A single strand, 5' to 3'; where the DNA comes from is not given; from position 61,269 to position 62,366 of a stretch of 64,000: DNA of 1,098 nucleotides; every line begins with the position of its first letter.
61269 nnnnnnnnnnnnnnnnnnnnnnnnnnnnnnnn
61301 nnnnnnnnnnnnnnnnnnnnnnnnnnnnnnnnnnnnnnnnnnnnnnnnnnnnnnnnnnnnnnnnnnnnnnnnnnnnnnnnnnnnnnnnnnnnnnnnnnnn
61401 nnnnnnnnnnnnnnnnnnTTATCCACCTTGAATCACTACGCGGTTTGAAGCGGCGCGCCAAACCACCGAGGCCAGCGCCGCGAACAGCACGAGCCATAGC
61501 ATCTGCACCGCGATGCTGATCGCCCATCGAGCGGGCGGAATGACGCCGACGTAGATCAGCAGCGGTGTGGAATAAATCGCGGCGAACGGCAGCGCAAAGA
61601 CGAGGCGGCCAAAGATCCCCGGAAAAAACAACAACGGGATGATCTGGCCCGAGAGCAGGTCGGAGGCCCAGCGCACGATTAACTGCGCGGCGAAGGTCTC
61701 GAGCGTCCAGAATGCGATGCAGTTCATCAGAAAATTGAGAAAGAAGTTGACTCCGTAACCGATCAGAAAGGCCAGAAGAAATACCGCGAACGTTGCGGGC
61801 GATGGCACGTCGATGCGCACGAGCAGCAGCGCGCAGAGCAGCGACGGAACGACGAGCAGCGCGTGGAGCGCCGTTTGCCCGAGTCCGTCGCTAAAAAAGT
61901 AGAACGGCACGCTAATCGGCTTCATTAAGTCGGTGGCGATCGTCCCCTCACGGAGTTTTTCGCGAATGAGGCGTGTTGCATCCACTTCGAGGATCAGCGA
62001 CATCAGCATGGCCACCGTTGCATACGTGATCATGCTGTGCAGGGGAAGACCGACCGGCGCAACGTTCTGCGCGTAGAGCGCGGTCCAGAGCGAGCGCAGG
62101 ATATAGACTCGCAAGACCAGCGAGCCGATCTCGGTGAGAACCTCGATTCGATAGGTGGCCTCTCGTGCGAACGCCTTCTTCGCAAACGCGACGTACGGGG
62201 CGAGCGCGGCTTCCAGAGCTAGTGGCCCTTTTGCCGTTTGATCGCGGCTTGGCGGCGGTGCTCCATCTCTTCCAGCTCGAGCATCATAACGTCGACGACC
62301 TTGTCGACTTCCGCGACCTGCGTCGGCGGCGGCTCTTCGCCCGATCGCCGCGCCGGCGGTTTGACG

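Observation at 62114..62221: Coding sequence with no canonical start: ABC-2 permease N-terminus can only begin at CTG, part of a window-wide CTG-initiation pattern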

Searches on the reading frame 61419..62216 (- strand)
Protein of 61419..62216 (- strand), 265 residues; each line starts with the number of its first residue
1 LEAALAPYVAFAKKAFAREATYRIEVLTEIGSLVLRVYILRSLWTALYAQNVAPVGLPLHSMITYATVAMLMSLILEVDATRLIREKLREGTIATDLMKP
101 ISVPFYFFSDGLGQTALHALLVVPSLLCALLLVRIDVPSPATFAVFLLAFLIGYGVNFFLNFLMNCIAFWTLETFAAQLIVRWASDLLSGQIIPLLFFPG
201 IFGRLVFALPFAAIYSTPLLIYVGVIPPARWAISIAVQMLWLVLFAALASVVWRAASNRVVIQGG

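Call 7: find_homologous_proteins(query=window:61419-62216:-)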
Query window:61419-62216:- (265 aa): 1300 proteins with E <= 0.001 among 6267 candidates; the best 120 are listed.
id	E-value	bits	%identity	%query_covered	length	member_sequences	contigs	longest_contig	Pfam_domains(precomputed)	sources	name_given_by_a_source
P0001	2.8e-155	534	95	100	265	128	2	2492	PF06182.18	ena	-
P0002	2.3e-148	511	89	100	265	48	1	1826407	PF06182.18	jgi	jgi:viologen exporter family transport system permease protein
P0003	7.6e-148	510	90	100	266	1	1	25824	PF06182.18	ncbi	-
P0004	5.3e-144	497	86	100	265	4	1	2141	PF06182.18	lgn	-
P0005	1.5e-143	496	88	98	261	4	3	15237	PF06182.18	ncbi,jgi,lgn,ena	ncbi:MAG: ABC-2 family transporter protein [Candidatus Cybelea sp.]|jgi:ABC-2 type transport system 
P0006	1.9e-143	495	88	98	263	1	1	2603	PF06182.18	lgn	-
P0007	3.8e-143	494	88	98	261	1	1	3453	PF06182.18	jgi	jgi:ABC-2 type transport system permease protein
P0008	5.2e-143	494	89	98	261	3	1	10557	PF06182.18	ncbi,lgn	ncbi:MAG TPA: ABC-2 family transporter protein [Candidatus Cybelea sp.]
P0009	1.1e-142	493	88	98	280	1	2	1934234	PF06182.18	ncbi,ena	-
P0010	6.4e-142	490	89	98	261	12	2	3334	PF06182.18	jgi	jgi:ABC-2 type transport system permease protein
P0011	9.0e-142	490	88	98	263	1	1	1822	PF06182.18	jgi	jgi:ABC-2 type transport system permease protein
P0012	1.5e-141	489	85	100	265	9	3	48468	PF06182.18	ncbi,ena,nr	ncbi:MAG: ABC-2 family transporter protein [Candidatus Eremiobacteraeota bacterium]|nr:ABC-2 family 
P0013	1.8e-141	489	87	98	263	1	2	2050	PF06182.18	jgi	jgi:ABC-2 type transport system permease protein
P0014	2.4e-141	488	86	98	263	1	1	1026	PF06182.18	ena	-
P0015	3.1e-141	488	86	98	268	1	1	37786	PF06182.18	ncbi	ncbi:MAG: ABC-2 family transporter protein [Candidatus Baltobacteraceae bacterium]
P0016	4.6e-141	487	85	98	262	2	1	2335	PF06182.18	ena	-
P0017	4.8e-141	487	85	100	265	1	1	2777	PF06182.18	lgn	-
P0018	7.6e-141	487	85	98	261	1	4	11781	PF06182.18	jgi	jgi:ABC-2 type transport system permease protein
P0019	7.7e-141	487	88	98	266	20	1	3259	PF06182.18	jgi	jgi:ABC-2 type transport system permease protein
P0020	1.1e-140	486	88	98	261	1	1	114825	PF06182.18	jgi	jgi:ABC-2 type transport system permease protein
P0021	1.2e-140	486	87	99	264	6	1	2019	PF06182.18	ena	-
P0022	1.2e-140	486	84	98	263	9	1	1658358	PF06182.18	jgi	jgi:ABC-2 type transport system permease protein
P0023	1.6e-140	486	87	98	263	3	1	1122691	PF06182.18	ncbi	-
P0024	1.8e-140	485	86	99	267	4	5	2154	PF06182.18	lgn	-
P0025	2.2e-140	485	86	98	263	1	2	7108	PF06182.18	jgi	jgi:ABC-2 type transport system permease protein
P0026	2.9e-140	485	87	98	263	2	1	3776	PF06182.18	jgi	jgi:ABC-2 type transport system permease protein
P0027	2.9e-140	485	87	98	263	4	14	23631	PF06182.18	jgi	jgi:ABC-2 type transport system permease protein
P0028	2.9e-140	485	88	98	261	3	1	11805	PF06182.18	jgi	jgi:ABC-2 type transport system permease protein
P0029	3.4e-140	485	86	98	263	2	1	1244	PF06182.18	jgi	jgi:ABC-2 type transport system permease protein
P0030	4.0e-140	484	85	99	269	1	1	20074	PF06182.18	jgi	jgi:ABC-2 type transport system permease protein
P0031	4.4e-140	484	87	98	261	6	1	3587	PF06182.18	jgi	jgi:ABC-2 type transport system permease protein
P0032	4.8e-140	484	87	98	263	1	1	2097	PF06182.18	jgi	jgi:ABC-2 type transport system permease protein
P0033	5.3e-140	484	87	98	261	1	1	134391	PF06182.18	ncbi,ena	-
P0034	5.8e-140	484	86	98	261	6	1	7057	PF06182.18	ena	-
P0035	6.0e-140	484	86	98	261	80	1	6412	PF06182.18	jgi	jgi:ABC-2 type transport system permease protein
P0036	9.9e-140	483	86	98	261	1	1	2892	PF06182.18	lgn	-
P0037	1.1e-139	483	87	98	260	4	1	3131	PF06182.18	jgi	jgi:ABC-2 type transport system permease protein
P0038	1.8e-139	482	85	98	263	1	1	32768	PF06182.18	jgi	jgi:ABC-2 type transport system permease protein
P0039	1.9e-139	482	87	98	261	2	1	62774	PF06182.18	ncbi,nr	ncbi:MAG: ABC-2 family transporter protein [Candidatus Eremiobacteraeota bacterium]|nr:ABC-2 family 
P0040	2.0e-139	482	86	98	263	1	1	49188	PF06182.18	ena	-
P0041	2.0e-139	482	86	98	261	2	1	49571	PF06182.18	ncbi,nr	ncbi:MAG TPA: ABC-2 family transporter protein [Candidatus Binatia bacterium]|nr:ABC-2 family transp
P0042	2.2e-139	482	86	98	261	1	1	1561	PF06182.18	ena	-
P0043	2.7e-139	482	87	98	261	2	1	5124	PF06182.18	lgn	-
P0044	4.2e-139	481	84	98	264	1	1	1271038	PF06182.18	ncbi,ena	-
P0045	4.5e-139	481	86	98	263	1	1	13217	PF06182.18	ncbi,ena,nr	ncbi:MAG: ABC-2 family transporter protein [Candidatus Eremiobacteraeota bacterium]|nr:ABC-2 family 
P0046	4.7e-139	481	88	96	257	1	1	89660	PF06182.18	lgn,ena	-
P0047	7.0e-139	480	84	98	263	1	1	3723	PF06182.18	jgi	jgi:ABC-2 type transport system permease protein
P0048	7.8e-139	480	84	99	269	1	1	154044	PF06182.18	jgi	jgi:ABC-2 type transport system permease protein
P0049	1.2e-138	479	85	99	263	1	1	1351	PF06182.18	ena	-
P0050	1.9e-138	479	86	98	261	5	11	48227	PF06182.18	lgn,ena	-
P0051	2.5e-138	478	85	98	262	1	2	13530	PF06182.18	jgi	jgi:ABC-2 type transport system permease protein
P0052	2.5e-138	478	85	98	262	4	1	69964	PF06182.18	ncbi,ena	-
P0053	2.8e-138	478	83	100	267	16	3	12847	PF06182.18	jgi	jgi:ABC-2 type transport system permease protein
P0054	9.1e-138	477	86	98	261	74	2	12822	PF06182.18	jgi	jgi:ABC-2 type transport system permease protein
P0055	1.1e-137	476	82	99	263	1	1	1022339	PF06182.18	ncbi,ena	-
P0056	1.5e-137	476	84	99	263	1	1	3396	PF06182.18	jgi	jgi:ABC-2 type transport system permease protein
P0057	2.1e-137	475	83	99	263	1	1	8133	PF06182.18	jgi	jgi:ABC-2 type transport system permease protein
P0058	3.7e-137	475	86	98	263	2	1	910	PF06182.18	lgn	-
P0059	4.0e-137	474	84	99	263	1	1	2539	PF06182.18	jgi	jgi:ABC-2 type transport system permease protein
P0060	4.8e-137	474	83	98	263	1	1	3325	PF06182.18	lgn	-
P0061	5.8e-137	474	83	98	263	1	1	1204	PF06182.18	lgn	-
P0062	6.8e-137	474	82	99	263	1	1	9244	PF06182.18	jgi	jgi:ABC-2 type transport system permease protein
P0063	6.9e-137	474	86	97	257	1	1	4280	PF06182.18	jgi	jgi:ABC-2 type transport system permease protein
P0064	1.2e-136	473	82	99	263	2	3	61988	PF06182.18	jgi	-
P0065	1.2e-136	473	83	99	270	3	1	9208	PF06182.18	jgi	jgi:ABC-2 type transport system permease protein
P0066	1.3e-136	473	83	98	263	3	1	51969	PF06182.18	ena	-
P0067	1.3e-136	473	84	98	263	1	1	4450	PF06182.18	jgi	jgi:ABC-2 type transport system permease protein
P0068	2.7e-136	472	83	98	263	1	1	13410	PF06182.18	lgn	-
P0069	3.6e-136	471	83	98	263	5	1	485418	PF06182.18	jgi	jgi:ABC-2 type transport system permease protein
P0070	3.8e-136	471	81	98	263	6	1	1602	PF06182.18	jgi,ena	-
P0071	1.1e-135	470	83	98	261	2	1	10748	PF06182.18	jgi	-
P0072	1.2e-135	470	84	99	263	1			PF06182.18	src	-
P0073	1.9e-135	469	81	99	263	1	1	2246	PF06182.18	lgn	-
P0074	2.5e-135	469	84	98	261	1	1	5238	PF06182.18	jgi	jgi:ABC-2 type transport system permease protein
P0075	2.7e-135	468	84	99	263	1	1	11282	PF06182.18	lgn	-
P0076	5.4e-135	467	82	98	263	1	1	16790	PF06182.18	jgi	jgi:ABC-2 type transport system permease protein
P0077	8.0e-135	467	83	98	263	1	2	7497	PF06182.18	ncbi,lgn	ncbi:MAG: ABC-2 family transporter protein [Candidatus Baltobacteraceae bacterium]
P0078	1.1e-134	466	81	98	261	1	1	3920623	PF06182.18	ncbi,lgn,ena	-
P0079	1.1e-134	466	82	98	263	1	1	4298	PF06182.18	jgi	jgi:ABC-2 type transport system permease protein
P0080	1.2e-134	466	82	99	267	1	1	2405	PF06182.18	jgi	jgi:ABC-2 type transport system permease protein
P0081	1.2e-134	466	83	98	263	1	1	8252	PF06182.18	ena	-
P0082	1.2e-134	466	82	98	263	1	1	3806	PF06182.18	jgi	jgi:viologen exporter family transport system permease protein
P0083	1.2e-134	466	83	98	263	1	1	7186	PF06182.18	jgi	-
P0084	1.3e-134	466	84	98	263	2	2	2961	PF06182.18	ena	-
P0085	1.9e-134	466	83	98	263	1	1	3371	PF06182.18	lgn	-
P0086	2.0e-134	466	84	97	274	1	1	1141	PF06182.18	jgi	jgi:ABC-2 type transport system permease protein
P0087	4.8e-134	464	82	100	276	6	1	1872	PF06182.18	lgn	-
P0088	5.0e-134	464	83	98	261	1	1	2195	PF06182.18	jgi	jgi:ABC-2 type transport system permease protein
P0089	7.8e-134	464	83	99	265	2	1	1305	PF06182.18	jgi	jgi:ABC-2 type transport system permease protein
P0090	9.5e-134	463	83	98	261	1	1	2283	PF06182.18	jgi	jgi:ABC-2 type transport system permease protein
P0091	1.1e-133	463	82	99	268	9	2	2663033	PF06182.18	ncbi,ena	-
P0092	1.6e-133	463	82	98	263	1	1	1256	PF06182.18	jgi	jgi:ABC-2 type transport system permease protein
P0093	1.8e-133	462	83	98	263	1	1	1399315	PF06182.18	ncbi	-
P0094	2.0e-133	462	82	98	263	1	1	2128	PF06182.18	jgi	jgi:ABC-2 type transport system permease protein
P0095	3.2e-133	462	81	100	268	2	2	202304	PF06182.18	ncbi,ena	ncbi:MAG: ABC-2 family transporter protein [Candidatus Tumulicola sp.]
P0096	4.7e-133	461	82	98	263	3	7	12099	PF06182.18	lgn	-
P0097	6.1e-133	461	82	98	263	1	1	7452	PF06182.18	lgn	-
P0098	7.1e-133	461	87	93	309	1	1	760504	PF06182.18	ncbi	-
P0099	9.2e-133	460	81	98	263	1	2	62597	PF06182.18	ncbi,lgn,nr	ncbi:MAG: ABC-2 family transporter protein [Candidatus Eremiobacteraeota bacterium]|nr:ABC-2 family 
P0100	1.0e-132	460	80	98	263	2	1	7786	PF06182.18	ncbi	-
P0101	1.1e-132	460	81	98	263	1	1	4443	PF06182.18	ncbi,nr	ncbi:MAG: ABC-2 family transporter protein [Candidatus Eremiobacteraeota bacterium]|nr:ABC-2 family 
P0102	1.2e-132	460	82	98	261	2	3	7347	PF06182.18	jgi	-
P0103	1.4e-132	460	82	98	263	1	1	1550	PF06182.18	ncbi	-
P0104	1.4e-132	460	83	98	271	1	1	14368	PF06182.18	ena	-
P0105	1.4e-132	460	81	98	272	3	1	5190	PF06182.18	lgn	-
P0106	1.7e-132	459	80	100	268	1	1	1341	PF06182.18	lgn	-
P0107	2.3e-132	459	79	99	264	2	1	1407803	PF06182.18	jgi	jgi:ABC-2 type transport system permease protein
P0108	2.5e-132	459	82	98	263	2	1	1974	PF06182.18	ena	-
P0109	2.5e-132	459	81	98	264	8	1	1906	PF06182.18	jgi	jgi:ABC-2 type transport system permease protein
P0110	2.7e-132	459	82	98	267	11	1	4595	PF06182.18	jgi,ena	-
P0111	2.9e-132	459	82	100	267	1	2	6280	PF06182.18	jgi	jgi:ABC-2 type transport system permease protein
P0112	3.0e-132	458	82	98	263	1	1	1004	PF06182.18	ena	-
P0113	3.9e-132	458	80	98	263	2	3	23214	PF06182.18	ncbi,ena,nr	ncbi:MAG TPA: ABC-2 family transporter protein [Alphaproteobacteria bacterium]|nr:ABC-2 family trans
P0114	4.0e-132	458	81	98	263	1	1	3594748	PF06182.18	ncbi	-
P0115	4.2e-132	458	81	98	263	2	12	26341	PF06182.18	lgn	-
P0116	4.4e-132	458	82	98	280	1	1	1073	PF06182.18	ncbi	ncbi:MAG: ABC transporter permease, partial [Rhodanobacteraceae bacterium]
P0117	4.7e-132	458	81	99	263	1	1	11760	PF06182.18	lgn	-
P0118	5.0e-132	458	81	98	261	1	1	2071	PF06182.18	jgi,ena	-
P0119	5.3e-132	458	81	98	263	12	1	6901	PF06182.18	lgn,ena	-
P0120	5.5e-132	458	82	98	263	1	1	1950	PF06182.18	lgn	-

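Call 8: search_protein_families(library=pfam, proteins=[window:61419-62216:-])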
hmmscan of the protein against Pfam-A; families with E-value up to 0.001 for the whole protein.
window:61419-62216:- (265 aa): 1 family
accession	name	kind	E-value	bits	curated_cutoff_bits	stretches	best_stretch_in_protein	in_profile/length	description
PF06182.17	ABC2_membrane_6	-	4.4e-20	72.9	22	1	44-264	11-229/229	ABC-2 family transporter protein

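Call 11: find_related_loci(query=window:61419-62216:-, collection=genome_contigs, flank=10000)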
Query window:61419-62216:- (265 aa) in genome_contigs; peptide patterns used: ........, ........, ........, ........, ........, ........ (x = any residue, [..] = any of these).
276 stretches matched a pattern; 125 encode a relative of the query (tblastn E <= 1e-3); the best 80 are kept; 80 distinct loci.
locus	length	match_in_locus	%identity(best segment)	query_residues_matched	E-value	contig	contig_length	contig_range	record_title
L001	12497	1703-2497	98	1-265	1e-169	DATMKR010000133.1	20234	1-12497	MAG TPA_asm: Candidatus Acidoferrum sp. isolate SMAG_U12776 k141_254018, whole genome shotgun sequence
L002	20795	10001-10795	98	1-265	4e-169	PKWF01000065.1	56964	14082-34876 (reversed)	MAG: Vulcanimicrobiota bacterium isolate palsa_1505 73.20120500_P31.9_contig_3720, whole genome shotgun sequence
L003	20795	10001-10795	98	1-265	1e-169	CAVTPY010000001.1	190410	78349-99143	MAG: Candidatus Eremiobacteraeota bacterium isolate MFD00731.bin.1.138 genome assembly, contig: contig_11640, whole geno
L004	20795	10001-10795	97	1-265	5e-167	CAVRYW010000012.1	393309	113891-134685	MAG: Candidatus Eremiobacteraeota bacterium isolate MFD06092.bin.1.223 genome assembly, contig: contig_8489, whole genom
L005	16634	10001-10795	96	1-265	2e-166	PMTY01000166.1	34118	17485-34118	MAG: Vulcanimicrobiota bacterium isolate palsa_1483 73.20110700_P2M.28_contig_7507, whole genome shotgun sequence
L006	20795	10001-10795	95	1-265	5e-165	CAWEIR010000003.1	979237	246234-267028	MAG: Candidatus Eremiobacteraeota bacterium isolate MFD06092.bin.1.70 genome assembly, contig: contig_8419, whole genome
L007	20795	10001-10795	94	1-265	2e-163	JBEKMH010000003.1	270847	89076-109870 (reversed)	MAG: Candidatus Cybelea sp. isolate SPRUCE 38 SPRUCE_38_3, whole genome shotgun sequence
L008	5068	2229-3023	93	1-265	2e-165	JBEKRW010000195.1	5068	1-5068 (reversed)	MAG: Candidatus Cybelea sp. isolate SPRUCE 51 SPRUCE_51_195, whole genome shotgun sequence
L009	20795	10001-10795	93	1-265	6e-162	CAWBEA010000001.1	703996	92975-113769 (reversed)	MAG: Candidatus Eremiobacteraeota bacterium isolate MFD00731.bin.1.64 genome assembly, contig: contig_40680, whole genom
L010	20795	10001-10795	92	1-265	2e-159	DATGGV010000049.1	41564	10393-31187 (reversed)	MAG TPA_asm: Candidatus Cybelea sp. isolate SMAG_U9763 k141_883296, whole genome shotgun sequence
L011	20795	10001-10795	91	1-265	2e-159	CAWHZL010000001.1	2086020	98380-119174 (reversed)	MAG: Candidatus Eremiobacteraeota bacterium isolate MFD04463.bin.1.211 genome assembly, contig: contig_13461, whole geno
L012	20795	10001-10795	89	1-265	7e-157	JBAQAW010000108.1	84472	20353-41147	MAG: Candidatus Cybelea sp. isolate MFD00003_ilm_asm_bin14 k127_284112, whole genome shotgun sequence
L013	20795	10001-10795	89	1-265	5e-156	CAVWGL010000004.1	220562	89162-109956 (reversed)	MAG: Candidatus Eremiobacteraeota bacterium isolate MFD01248.bin.1.94 genome assembly, contig: contig_20740, whole genom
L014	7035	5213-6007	88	1-265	5e-156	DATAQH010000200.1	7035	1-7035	MAG TPA_asm: Candidatus Cybelea sp. isolate SMAG_U5462 k141_2223068, whole genome shotgun sequence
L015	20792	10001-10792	87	2-265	7e-153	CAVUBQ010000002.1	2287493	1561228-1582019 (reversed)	MAG: Candidatus Eremiobacteraeota bacterium isolate MFD05521.bin.2.14 genome assembly, contig: contig_4698, whole genome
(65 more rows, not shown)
